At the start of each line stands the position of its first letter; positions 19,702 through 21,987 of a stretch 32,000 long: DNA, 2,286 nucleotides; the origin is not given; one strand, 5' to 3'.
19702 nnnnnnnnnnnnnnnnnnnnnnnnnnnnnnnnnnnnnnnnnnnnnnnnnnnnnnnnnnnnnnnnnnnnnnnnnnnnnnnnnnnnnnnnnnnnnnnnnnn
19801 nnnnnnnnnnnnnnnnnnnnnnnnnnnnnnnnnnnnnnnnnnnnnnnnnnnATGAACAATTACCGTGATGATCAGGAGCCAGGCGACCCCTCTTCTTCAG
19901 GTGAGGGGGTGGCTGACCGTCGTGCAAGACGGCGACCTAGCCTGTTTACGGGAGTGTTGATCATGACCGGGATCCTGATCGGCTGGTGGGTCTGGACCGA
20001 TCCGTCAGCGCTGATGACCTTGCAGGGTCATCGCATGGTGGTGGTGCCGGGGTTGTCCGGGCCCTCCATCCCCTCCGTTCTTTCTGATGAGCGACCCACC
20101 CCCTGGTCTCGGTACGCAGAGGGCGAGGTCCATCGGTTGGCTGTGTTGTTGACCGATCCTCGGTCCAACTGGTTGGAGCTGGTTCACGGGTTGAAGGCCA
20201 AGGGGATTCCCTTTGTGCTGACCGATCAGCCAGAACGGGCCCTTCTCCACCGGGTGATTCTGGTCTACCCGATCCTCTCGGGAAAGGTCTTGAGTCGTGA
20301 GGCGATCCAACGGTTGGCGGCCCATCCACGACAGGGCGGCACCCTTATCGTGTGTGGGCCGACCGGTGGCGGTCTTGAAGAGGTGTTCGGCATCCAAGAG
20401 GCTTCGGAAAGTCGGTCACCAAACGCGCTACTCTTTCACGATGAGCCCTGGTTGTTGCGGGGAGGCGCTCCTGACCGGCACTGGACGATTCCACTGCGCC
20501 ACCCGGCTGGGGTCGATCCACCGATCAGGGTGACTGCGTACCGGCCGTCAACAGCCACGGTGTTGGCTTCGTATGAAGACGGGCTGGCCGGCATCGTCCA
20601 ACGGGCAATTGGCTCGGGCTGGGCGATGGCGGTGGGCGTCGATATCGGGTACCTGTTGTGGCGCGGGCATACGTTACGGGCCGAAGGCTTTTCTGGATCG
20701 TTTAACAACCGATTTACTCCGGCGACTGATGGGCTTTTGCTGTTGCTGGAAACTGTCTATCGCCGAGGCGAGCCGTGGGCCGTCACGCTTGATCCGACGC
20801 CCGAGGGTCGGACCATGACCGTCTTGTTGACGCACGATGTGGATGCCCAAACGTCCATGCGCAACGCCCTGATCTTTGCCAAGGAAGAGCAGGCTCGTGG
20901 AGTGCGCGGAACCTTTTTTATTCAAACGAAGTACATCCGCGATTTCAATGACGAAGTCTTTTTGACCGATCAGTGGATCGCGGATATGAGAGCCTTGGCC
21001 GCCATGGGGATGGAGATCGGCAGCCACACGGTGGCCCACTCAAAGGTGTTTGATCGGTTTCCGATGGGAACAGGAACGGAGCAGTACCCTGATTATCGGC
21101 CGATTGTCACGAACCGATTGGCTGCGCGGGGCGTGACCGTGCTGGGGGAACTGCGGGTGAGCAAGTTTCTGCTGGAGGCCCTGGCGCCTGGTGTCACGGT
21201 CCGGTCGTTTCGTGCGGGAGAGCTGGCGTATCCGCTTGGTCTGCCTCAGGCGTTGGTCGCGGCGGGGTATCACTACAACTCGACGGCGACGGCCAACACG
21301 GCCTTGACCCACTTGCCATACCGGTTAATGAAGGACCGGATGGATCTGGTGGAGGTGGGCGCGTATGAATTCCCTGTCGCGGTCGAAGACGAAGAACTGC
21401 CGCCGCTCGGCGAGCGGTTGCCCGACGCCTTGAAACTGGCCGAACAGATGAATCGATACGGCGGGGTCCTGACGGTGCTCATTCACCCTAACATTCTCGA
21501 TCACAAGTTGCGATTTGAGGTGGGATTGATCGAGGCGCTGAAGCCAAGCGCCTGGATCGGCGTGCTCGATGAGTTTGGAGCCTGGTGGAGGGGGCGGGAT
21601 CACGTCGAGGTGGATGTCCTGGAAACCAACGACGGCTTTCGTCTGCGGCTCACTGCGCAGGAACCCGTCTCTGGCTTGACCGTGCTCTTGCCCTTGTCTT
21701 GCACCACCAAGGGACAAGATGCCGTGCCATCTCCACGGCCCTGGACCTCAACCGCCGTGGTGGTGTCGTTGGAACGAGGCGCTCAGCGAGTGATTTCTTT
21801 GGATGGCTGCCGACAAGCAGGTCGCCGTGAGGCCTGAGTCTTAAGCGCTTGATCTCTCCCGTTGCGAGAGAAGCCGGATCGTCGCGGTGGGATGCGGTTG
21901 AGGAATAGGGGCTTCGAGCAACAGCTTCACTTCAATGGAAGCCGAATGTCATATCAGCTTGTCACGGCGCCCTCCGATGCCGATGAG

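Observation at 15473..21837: Five-gene block behind pilA: PilGHI-like ABC-2 transporter joined to a glycosidase-like protein and a CE4 deacetylase, a candidate pilus-linked glycan export and tailoring system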

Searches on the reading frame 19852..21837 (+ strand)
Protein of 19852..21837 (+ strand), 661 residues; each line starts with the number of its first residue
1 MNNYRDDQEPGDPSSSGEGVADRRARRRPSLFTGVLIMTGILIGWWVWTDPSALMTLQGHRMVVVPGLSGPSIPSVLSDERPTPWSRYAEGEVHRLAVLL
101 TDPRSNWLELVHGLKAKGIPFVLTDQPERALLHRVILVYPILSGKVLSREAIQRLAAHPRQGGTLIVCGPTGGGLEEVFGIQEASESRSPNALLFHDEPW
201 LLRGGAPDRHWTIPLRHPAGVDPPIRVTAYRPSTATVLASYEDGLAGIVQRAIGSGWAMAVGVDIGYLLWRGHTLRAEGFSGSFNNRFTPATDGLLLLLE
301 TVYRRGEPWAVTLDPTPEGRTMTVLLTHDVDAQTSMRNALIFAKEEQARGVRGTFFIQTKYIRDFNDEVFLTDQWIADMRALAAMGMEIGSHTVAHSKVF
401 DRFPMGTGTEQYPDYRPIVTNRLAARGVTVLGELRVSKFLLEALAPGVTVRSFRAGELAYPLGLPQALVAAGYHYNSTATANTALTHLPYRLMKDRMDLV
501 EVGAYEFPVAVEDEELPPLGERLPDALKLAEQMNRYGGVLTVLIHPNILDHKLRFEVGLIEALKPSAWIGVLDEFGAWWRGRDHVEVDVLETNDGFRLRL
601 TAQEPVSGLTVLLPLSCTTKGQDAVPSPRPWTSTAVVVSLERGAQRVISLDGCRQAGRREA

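Call 3: search_protein_families(library=pfam, proteins=[window:19852-21837:+], max_evalue=0.01)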
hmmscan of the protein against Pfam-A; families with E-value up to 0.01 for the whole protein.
window:19852-21837:+ (661 aa): 2 families
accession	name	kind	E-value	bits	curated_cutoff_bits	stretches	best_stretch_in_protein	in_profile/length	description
PF01522.26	Polysacc_deac_1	-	2.3e-05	24.8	23.1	1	323-468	8-116/124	Polysaccharide deacetylase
PF08532.16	Glyco_hydro_42M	-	0.0071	16.3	25.8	0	136-172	60-94/207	Beta-galactosidase trimerisation domain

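Call 4: search_protein_families(library=ncbifam, proteins=[window:19852-21837:+], max_evalue=0.01)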
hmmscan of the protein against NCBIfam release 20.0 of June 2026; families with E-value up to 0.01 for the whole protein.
window:19852-21837:+ (661 aa): 0 families

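Call 12: find_homologous_proteins(query=window:19852-21837:+)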
Query window:19852-21837:+ (661 aa): 681 proteins with E <= 0.001 among 8000 candidates; the best 120 are listed.
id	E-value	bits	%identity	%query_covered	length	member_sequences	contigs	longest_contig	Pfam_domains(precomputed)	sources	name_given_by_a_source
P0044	0.0e+0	1389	93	99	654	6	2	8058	PF01522.27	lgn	-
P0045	0.0e+0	1318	87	100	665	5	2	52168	PF01522.27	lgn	-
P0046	0.0e+0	1280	85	100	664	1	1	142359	-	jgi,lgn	jgi:peptidoglycan/xylan/chitin deacetylase (PgdA/CDA1 family)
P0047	0.0e+0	1266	84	100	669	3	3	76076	PF01522.27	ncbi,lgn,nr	ncbi:MAG: hypothetical protein NNA21_07305 [Nitrospira sp.]|nr:hypothetical protein [Nitrospira sp.]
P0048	0.0e+0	1063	74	94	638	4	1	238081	PF01522.27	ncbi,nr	ncbi:MAG: hypothetical protein NNA20_00135 [Nitrospira sp.]|nr:hypothetical protein [Nitrospira sp.]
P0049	0.0e+0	1057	91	77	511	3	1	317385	PF01522.27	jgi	jgi:peptidoglycan/xylan/chitin deacetylase (PgdA/CDA1 family)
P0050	0.0e+0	1055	73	95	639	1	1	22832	PF01522.27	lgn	-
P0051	0.0e+0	1042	72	93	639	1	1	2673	PF01522.27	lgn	-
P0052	5.1e-289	978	68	94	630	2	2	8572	PF01522.27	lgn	-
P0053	1.2e-280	951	66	94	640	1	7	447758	-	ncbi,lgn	-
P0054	2.1e-184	633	76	56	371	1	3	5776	PF01522.27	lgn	-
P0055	2.4e-181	623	51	85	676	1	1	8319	PF01522.27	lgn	-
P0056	6.5e-181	621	50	89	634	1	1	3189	-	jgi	jgi:hypothetical protein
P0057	2.4e-180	619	50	89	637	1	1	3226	-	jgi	jgi:hypothetical protein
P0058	1.2e-179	617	50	85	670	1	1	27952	PF01522.27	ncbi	ncbi:MAG: hypothetical protein U0172_14980 [Nitrospiraceae bacterium]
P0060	3.1e-178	612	53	80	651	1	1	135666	PF01522.27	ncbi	-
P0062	2.5e-177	609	50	86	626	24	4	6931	PF01522.27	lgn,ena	-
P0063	3.0e-177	609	50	85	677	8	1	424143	PF01522.27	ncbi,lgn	-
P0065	4.3e-176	605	52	83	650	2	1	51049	PF01522.27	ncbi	-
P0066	5.8e-176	605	51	84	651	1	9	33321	PF01522.27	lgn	-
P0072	1.7e-173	597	49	88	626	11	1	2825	PF01522.27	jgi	jgi:hypothetical protein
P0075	1.8e-172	593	48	93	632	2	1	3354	PF01522.27,PF08532.17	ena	-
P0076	3.1e-172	592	48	94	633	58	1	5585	PF01522.27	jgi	-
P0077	3.5e-172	592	49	88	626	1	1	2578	PF01522.27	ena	-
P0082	3.0e-171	589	47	89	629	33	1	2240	PF01522.27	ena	-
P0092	5.2e-170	585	47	91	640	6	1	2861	PF08532.17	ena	-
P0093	5.8e-170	585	48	89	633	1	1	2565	PF01522.27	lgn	-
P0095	7.5e-170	585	50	85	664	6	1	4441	PF01522.27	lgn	-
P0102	2.9e-169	583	48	88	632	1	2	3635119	-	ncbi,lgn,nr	ncbi:MAG: hypothetical protein LZF86_10121 [Nitrospira sp.]|nr:MAG: hypothetical protein LZF86_10121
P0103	3.5e-169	582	48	84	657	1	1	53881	PF01522.27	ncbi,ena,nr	ncbi:MAG TPA: polysaccharide deacetylase family protein [Nitrospira sp.]|nr:polysaccharide deacetyla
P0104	3.8e-169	582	48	90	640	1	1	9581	PF01522.27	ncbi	-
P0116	5.8e-168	578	51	83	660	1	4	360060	PF01522.27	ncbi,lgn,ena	-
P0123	3.0e-167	576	48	89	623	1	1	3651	PF01522.27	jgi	jgi:peptidoglycan/xylan/chitin deacetylase (PgdA/CDA1 family)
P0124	4.7e-167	575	47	90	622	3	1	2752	PF01522.27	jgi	jgi:hypothetical protein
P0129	1.1e-166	574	48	89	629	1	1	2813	PF01522.27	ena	-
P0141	4.8e-166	572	47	89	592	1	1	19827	PF01522.27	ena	-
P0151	2.5e-165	570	45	93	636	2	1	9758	PF01522.27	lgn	-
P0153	4.0e-165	569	49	83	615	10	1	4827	PF01522.27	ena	-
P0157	7.7e-165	568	46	89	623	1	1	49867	PF01522.27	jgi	-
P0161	1.8e-164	567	51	78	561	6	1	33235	PF01522.27,PF08532.17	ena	-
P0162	1.9e-164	567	47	85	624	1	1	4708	PF01522.27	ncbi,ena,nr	ncbi:MAG TPA: polysaccharide deacetylase family protein [Stellaceae bacterium]|nr:polysaccharide dea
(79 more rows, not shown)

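Call 39: search_solved_structures(query=A3, max_evalue=1, show_alignments=3)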
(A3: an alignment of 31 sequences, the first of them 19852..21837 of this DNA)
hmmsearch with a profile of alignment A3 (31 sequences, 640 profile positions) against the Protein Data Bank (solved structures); distinct sequences matched with E-value up to 1: 2.
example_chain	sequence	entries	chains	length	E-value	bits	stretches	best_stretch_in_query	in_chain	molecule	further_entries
5vym_A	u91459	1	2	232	0.0003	22.2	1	136-246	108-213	Beta-galactosidase BgaB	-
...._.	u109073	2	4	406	0.43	11.7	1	441-475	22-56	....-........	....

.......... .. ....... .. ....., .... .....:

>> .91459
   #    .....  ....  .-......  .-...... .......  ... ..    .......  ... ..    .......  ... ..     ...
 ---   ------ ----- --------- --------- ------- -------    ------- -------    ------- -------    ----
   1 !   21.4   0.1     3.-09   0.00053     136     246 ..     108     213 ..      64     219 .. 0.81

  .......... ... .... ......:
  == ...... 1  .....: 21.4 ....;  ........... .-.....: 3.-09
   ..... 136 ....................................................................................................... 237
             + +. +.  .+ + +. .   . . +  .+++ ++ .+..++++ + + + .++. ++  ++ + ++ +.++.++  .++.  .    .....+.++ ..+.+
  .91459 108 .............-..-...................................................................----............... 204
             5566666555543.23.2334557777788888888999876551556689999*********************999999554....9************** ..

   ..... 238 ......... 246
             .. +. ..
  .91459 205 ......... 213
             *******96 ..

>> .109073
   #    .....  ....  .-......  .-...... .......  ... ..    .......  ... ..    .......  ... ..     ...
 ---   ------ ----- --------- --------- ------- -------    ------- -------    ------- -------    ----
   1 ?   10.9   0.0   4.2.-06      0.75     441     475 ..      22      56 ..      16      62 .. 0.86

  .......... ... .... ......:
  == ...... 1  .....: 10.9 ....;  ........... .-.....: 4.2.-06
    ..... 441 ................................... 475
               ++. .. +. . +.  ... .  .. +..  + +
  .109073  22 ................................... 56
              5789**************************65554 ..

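Call 48: find_encoding_contigs(protein=P0102, flank=10000, max_places=1)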
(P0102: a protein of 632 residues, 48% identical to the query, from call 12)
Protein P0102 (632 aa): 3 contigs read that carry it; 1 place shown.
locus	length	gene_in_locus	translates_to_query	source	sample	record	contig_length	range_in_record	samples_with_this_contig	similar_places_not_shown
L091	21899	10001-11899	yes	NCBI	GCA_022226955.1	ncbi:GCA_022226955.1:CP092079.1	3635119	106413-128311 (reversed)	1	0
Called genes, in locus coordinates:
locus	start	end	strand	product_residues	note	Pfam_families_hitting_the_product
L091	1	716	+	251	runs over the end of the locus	PF01242:PTPS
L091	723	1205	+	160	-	PF13474:SnoaL_3 (weak), PF14534:DUF4440 (weak)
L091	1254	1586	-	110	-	PF00085:Thioredoxin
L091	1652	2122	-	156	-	PF00578:AhpC-TSA, PF08534:Redoxin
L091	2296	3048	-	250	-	-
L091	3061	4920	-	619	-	PF00009:GTP_EFTU, PF01926:MMR_HSR1 (weak), PF22042:EF-G_D2 (weak), PF03144:GTP_EFTU_D2 (weak), PF00679:EFG_C, PF21018:BipA_C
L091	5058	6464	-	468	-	PF03142:Chitin_synth_2 (faint), PF13641:Glyco_tranf_2_3 (weak), PF00535:Glycos_transf_2, PF13641:Glyco_tranf_2_3, PF13632:Glyco_trans_2_3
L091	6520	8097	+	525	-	-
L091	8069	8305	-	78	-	-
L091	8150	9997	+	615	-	PF24575:TPR_Slam (weak), PF14559:TPR_19, PF14559:TPR_19 (weak), PF13424:TPR_12 (weak), PF13432:TPR_16, PF14559:TPR_19, PF14559:TPR_19, PF19413:YaiO, +15 more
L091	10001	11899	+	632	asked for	-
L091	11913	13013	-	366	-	PF13646:HEAT_2 (weak), PF02985:HEAT (faint), PF13646:HEAT_2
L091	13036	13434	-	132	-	PF00072:Response_reg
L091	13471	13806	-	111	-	PF01627:Hpt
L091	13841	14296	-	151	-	PF00072:Response_reg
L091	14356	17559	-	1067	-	PF02743:dCache_1, PF00989:PAS, PF13188:PAS_8 (weak), PF08448:PAS_4 (weak), PF13426:PAS_9, PF00512:HisKA, PF02518:HATPase_c, PF00072:Response_reg, +1 more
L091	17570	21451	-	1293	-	PF01590:GAF, PF13185:GAF_2, PF13426:PAS_9, PF00989:PAS, PF13426:PAS_9, PF13185:GAF_2, PF00989:PAS, PF13426:PAS_9, +8 more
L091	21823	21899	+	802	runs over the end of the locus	PF00912:Transgly, PF17092:PCB_OB, PF00905:Transpeptidase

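Call 57: predict_structure(alignment_id=A3)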
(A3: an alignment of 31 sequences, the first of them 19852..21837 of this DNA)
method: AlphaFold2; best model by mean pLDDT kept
length: 661 residues; sequences in the alignment: 31
mean_pLDDT: 79.6   pTM: 0.83
mean pLDDT of the five models: 79.6, 77.2, 76.3, 69.1, 67.3
residues with pLDDT >= 90: 252; 70-90: 257; 50-70: 80; < 50: 72
segments of 3 or more residues with pLDDT < 50: 1-27, 49-60, 203-208, 277-286, 366-369, 479-484, 656-661
pLDDT, mean of each block of 10 residues (from residue 1): 35 35 45 81 65 42 64 74 93 96 92 94 97 96 89 94 92 86 84 77 45 72 78 91 91 92 88 59 50 84 90 93 92 84 96 88 54 84 94 64 76 68 66 84 87 72 80 76 62 81 84 72 86 84 86 93 95 94 95 91 96 88 79 91 94 53 30
secondary structure, 60 per line:
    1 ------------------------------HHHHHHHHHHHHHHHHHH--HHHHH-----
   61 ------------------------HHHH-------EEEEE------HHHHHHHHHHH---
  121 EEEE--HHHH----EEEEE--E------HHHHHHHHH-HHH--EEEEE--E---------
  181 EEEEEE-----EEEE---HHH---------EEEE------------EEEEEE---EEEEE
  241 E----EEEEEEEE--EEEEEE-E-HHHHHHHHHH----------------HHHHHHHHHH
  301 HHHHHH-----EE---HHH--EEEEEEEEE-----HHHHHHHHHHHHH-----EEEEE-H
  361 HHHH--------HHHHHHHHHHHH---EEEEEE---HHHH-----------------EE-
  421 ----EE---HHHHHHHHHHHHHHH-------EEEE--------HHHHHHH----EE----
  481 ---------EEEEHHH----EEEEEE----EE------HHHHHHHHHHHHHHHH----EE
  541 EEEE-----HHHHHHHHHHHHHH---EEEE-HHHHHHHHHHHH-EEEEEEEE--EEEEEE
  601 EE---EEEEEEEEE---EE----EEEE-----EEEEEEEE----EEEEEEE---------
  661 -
elements in order (helices of 4 or more, strands of 3 or more residues): H31-48 H51-55 H85-88 E96-100 H107-117 E121-124 H127-130 E135-139 H149-157 E164-168 E181-186 E192-195 E211-214 E227-232 E236-241 E246-253 E256-261 H265-274 H291-306 E322-330 H336-348 E354-358 H360-364 H373-384 E388-393 H397-400 H430-444 E452-455 H464-470 E490-493 E501-506 H519-534 E539-544 H550-563 E567-570 H572-583 E585-592 E595-602 E606-614 E624-627 E633-640 E645-651

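Call 60: fold_search(model_id=the predicted structure, library=pdb)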
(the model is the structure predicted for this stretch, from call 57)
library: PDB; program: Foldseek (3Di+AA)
matches with E <= 10: 1229; with E <= 0.001: 135
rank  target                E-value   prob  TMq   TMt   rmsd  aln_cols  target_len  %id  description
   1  5xb7_A                3.5e-07  1.00  0.21  0.20   7.0       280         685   15  GH42 alpha-L-arabinopyranosidase from Bifidobacterium animalis subsp. lactis Bl-04 (released 2017-11-01)
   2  5xb7_D                3.9e-07  1.00  0.21  0.21   6.1       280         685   15  GH42 alpha-L-arabinopyranosidase from Bifidobacterium animalis subsp. lactis Bl-04 (released 2017-11-01)
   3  5xb7_E                4.2e-07  1.00  0.22  0.21   5.9       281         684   14  GH42 alpha-L-arabinopyranosidase from Bifidobacterium animalis subsp. lactis Bl-04 (released 2017-11-01)
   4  4dwe                  4.4e-07  1.00  0.28  0.37   9.7       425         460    8  Crystal structure of a putative polysaccharide deacetylase (BACOVA_03992) from Bacteroides ovatus ATCC 8483 at 2.01 A re (released 2012-05-02)
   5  8t0j                  9.8e-07  1.00  0.25  0.55   5.5       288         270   16  Salmonella Typhimurium ArnD (released 2023-10-18)
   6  5xb7_C                1.2e-06  1.00  0.21  0.20   6.2       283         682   14  GH42 alpha-L-arabinopyranosidase from Bifidobacterium animalis subsp. lactis Bl-04 (released 2017-11-01)
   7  5dfa_A                1.5e-06  1.00  0.19  0.18   4.3       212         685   19  3D structure of the E323A catalytic mutant of Gan42B, a GH42 beta-galactosidase from G. stearothermophilus (released 2015-12-09)
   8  5xb7_F                1.5e-06  1.00  0.21  0.20   6.2       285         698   13  GH42 alpha-L-arabinopyranosidase from Bifidobacterium animalis subsp. lactis Bl-04 (released 2017-11-01)
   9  7bob_C                1.7e-06  1.00  0.20  0.23   5.0       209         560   14  Exo-beta-1,4-mannosidase Op5Man5 from Opitutaceae bacterium strain TAV5 (released 2021-07-14)
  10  5e9a_B                1.8e-06  1.00  0.20  0.19   8.2       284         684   15  Crystal structure analysis of the cold-adamped beta-galactosidase from Rahnella sp. R3 (released 2016-10-26)
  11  4oif_B                1.9e-06  1.00  0.21  0.20   6.2       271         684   17  3D structure of Gan42B, a GH42 beta-galactosidase from G. (released 2015-02-04)
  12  5xb7_B                1.9e-06  1.00  0.19  0.19   7.8       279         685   14  GH42 alpha-L-arabinopyranosidase from Bifidobacterium animalis subsp. lactis Bl-04 (released 2017-11-01)
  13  6lvw                  2.3e-06  1.00  0.21  0.21   6.2       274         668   10  Polyextremophilic Beta-galactosidase from the Antarctic haloarchaeon Halorubrum lacusprofundi (released 2020-10-28)
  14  4oif_A                2.6e-06  1.00  0.20  0.20   6.4       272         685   16  3D structure of Gan42B, a GH42 beta-galactosidase from G. (released 2015-02-04)
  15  5e9a_A                3.6e-06  1.00  0.20  0.19   7.9       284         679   15  Crystal structure analysis of the cold-adamped beta-galactosidase from Rahnella sp. R3 (released 2016-10-26)
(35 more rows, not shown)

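Call 69: search_protein_families(library=ncbifam, proteins=[L091:8150-9997:+], max_evalue=0.001)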
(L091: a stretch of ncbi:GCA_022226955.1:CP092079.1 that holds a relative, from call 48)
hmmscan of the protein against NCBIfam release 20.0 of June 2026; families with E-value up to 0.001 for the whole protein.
L091:8150-9997:+ (615 aa): 22 families
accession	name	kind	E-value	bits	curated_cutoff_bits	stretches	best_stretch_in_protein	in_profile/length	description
TIGR02917.1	PEP_TPR_lipo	equivalog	8.7e-27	93.4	312.2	2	45-173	674-801/899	XrtA/PEP-CTERM system TPR-repeat protein PrsT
TIGR04390.1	OMP_YaiO_dom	domain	3.2e-26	92.7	32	1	387-615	3-230/230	YaiO family outer membrane beta-barrel protein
TIGR03939.1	PGA_TPR_OMP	equivalog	2.3e-19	69.1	366.65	3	57-168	36-146/800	poly-beta-1,6 N-acetyl-D-glucosamine export porin PgaA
NF033762.1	social_mot_Tgl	equivalog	2.9e-16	59.6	225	0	110-169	69-127/252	social motility TPR repeat lipoprotein Tgl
TIGR02795.1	tol_pal_ybgF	equivalog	6.2e-15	55.9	90.1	0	116-170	47-104/119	tol-pal system protein YbgF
NF033920.0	C39_PA2778_fam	equivalog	1.8e-13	50.5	150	3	211-313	151-253/255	PA2778 family cysteine peptidase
NF033758.1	gliding_GltE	equivalog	3.6e-12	46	225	1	231-347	101-215/411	adventurous gliding motility TPR repeat lipoprotein GltE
NF047371.1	FlcA_CTERM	equivalog_domain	3.7e-11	42.2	300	1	229-317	168-263/646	periplasmic flagellar collar protein FlcA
NF007468.0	PRK10049.1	equivalog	7.1e-11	41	1043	2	58-175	85-202/817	poly-beta-1,6 N-acetyl-D-glucosamine export porin PgaA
NF008520.0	PRK11447.1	equivalog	1.3e-10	39.8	858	2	122-295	365-540/1157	cellulose synthase complex outer membrane protein BcsC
TIGR02552.1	LcrH_SycD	equivalog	2.9e-10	40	104.8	1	89-182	33-126/136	SycD/LcrH family type III secretion system chaperone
NF052230.1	T9SS_PorE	exception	7.5e-10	37.7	600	1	213-342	15-148/648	PorE family type IX secretion system protein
NF040959.1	MamA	equivalog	2e-09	37.2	200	1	221-343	42-165/204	magnetosome protein MamA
NF053607.1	CHU_0125_OmpA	equivalog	3.1e-09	35.9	620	0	263-358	32-127/639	CHU_0125 family OmpA-like outer membrane integrity protein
NF040658.1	Myxo_OME_TraC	equivalog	9.8e-09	34.4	500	0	42-90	36-81/602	outer membrane exchange accessory lipoprotein TraC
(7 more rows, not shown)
